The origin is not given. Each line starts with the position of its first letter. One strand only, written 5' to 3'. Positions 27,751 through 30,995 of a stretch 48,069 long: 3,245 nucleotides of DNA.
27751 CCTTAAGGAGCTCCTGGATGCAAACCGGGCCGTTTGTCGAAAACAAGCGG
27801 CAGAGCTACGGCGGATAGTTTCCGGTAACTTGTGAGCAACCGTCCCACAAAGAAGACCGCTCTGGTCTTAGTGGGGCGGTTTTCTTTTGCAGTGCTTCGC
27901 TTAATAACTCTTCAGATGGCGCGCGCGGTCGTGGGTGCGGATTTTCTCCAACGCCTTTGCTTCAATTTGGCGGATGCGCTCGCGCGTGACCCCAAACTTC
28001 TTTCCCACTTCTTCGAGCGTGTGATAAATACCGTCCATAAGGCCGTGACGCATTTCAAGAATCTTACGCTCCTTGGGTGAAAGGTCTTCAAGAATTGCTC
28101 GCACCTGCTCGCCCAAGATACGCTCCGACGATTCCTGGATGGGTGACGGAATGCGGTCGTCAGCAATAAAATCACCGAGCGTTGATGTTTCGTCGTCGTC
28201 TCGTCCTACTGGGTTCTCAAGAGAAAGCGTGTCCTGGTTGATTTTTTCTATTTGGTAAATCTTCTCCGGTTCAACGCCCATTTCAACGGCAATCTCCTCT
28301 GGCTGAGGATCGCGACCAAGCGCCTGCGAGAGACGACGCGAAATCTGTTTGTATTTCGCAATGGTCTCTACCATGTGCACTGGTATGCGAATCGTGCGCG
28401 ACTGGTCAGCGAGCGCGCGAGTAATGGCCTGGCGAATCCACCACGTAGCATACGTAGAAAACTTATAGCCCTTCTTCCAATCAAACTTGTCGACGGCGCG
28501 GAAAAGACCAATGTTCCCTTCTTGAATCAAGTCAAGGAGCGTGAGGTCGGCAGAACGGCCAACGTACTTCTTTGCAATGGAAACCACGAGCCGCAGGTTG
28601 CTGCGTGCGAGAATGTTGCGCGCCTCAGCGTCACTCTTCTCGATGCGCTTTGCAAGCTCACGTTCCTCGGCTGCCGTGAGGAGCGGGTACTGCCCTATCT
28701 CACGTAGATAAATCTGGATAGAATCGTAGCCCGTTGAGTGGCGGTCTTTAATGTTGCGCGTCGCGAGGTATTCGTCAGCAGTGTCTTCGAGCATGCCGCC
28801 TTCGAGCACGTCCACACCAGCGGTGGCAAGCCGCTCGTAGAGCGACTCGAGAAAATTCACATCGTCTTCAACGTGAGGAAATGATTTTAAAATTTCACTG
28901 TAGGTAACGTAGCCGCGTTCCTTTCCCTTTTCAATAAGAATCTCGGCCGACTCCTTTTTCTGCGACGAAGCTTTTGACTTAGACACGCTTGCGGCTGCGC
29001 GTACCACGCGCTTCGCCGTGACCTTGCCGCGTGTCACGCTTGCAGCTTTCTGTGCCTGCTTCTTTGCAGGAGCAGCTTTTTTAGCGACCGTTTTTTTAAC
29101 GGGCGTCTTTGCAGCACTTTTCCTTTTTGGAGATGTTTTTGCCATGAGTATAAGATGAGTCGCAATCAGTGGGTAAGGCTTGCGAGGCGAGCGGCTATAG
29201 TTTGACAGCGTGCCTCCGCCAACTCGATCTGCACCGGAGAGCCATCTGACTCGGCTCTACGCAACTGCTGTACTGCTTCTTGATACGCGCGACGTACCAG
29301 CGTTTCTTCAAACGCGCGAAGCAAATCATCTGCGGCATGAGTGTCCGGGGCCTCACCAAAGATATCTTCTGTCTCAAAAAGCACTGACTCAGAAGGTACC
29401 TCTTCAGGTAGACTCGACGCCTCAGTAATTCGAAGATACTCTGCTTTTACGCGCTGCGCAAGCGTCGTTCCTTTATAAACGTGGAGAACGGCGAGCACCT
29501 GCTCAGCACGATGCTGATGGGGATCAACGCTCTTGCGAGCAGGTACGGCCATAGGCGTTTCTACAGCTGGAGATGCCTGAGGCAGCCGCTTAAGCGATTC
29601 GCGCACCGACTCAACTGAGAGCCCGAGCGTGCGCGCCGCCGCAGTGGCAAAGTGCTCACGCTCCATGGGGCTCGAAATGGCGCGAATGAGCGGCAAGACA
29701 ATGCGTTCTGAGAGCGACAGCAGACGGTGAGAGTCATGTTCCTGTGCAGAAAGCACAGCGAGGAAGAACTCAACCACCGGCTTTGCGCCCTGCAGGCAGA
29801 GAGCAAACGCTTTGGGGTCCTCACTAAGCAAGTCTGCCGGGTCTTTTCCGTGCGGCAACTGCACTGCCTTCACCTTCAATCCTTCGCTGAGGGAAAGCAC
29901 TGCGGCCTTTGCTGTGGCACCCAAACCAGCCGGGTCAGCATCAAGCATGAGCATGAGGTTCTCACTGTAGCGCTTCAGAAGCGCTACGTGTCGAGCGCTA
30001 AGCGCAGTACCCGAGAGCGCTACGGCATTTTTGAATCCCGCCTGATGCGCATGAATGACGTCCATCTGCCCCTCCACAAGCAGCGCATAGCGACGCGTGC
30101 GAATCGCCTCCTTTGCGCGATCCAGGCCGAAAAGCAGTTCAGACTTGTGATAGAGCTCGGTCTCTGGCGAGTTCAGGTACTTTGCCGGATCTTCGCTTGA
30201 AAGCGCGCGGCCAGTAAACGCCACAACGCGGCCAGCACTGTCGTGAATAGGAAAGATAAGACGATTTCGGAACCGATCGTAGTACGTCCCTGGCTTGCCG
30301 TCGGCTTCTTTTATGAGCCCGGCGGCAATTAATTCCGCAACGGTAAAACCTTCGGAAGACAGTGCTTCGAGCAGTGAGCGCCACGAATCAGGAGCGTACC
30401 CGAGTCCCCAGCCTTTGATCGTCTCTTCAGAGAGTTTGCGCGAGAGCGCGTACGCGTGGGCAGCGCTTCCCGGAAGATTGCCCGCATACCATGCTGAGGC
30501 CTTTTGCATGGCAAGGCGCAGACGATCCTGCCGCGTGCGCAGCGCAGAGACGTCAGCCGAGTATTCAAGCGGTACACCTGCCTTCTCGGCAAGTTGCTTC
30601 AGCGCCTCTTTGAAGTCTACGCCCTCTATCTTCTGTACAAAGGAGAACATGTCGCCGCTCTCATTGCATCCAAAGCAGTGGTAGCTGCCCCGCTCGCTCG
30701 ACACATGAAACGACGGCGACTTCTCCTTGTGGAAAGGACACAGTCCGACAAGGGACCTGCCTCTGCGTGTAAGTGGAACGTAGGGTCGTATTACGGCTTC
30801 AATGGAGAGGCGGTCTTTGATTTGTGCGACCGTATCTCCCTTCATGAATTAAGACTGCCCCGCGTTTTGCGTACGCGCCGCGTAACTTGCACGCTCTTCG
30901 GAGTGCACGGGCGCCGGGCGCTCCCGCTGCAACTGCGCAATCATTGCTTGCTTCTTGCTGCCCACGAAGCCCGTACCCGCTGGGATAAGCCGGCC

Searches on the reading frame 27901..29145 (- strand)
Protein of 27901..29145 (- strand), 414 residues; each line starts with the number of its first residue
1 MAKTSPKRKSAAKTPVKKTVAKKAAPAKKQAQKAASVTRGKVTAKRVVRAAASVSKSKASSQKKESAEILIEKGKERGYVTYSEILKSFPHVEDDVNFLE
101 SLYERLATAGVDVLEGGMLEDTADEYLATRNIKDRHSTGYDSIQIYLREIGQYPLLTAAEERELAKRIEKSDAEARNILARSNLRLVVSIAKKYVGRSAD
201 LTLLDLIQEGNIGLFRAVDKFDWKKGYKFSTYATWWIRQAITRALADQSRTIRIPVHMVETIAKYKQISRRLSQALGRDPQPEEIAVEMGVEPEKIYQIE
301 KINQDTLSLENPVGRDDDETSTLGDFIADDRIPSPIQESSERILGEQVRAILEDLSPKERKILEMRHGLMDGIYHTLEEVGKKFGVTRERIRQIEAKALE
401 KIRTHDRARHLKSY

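Call 83: search_protein_families(library=pfam, proteins=[window:27901-29145:-], max_evalue=0.001)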
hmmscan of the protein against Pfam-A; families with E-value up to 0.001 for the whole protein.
window:27901-29145:- (414 aa): 5 families
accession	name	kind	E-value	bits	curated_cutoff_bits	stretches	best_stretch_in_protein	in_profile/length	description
PF04542.20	Sigma70_r2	-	2.1e-22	79.1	24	1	179-251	1-71/71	Sigma-70 region 2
PF04539.22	Sigma70_r3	-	5.2e-21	75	25.3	1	260-336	1-75/78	Sigma-70 region 3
PF00140.25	Sigma70_r1_2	-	7.7e-16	58.2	22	1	141-172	1-32/34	Sigma-70 factor, region 1.2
PF04545.22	Sigma70_r4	-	9.7e-16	57.5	24.1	1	352-403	2-49/50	Sigma-70, region 4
PF03979.19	Sigma70_r1_1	-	6.9e-12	45.6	22.5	1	63-118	3-58/81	Sigma-70 factor, region 1.1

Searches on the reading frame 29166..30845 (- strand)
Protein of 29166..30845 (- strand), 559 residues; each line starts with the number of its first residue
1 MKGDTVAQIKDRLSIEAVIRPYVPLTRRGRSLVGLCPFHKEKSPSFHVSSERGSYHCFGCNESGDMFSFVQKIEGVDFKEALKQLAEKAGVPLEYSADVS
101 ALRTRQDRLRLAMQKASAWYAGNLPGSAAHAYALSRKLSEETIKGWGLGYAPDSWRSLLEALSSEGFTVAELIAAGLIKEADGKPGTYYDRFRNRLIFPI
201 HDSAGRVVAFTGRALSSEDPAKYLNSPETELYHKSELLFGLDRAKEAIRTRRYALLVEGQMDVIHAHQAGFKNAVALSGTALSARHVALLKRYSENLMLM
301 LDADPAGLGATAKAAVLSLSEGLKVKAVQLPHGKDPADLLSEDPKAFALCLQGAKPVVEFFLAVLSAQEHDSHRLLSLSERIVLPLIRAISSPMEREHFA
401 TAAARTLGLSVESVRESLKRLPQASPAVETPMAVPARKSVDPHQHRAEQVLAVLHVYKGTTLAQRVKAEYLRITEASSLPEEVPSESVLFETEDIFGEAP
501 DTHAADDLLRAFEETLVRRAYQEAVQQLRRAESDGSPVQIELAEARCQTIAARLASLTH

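Call 83: search_protein_families(library=pfam, proteins=[window:29166-30845:-], max_evalue=0.001)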
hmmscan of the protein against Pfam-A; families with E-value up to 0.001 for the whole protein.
window:29166-30845:- (559 aa): 7 families
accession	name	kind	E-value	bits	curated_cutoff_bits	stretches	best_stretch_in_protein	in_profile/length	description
PF08275.17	DNAG_N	-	2.1e-39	135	26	1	126-245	11-128/128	DNA primase catalytic core, N-terminal domain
PF01807.25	Zn_ribbon_DnaG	-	1.3e-33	115.1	24.9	1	4-96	4-96/98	CHC2 zinc finger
PF13155.12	Toprim_2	-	9e-20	71.3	22.1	1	256-340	2-88/88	Toprim-like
PF13662.12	Toprim_4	-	9.6e-15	55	25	1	254-328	3-84/85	Toprim domain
PF01751.28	Toprim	-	7e-10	39.4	23.1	1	255-315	3-77/96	Toprim domain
PF13362.12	Toprim_3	-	5.3e-06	27.2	27.2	1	254-342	2-91/95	Toprim domain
PF10410.14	DnaB_bind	-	9.9e-06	26.2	20.6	1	383-412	27-56/56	DnaB-helicase binding domain of primase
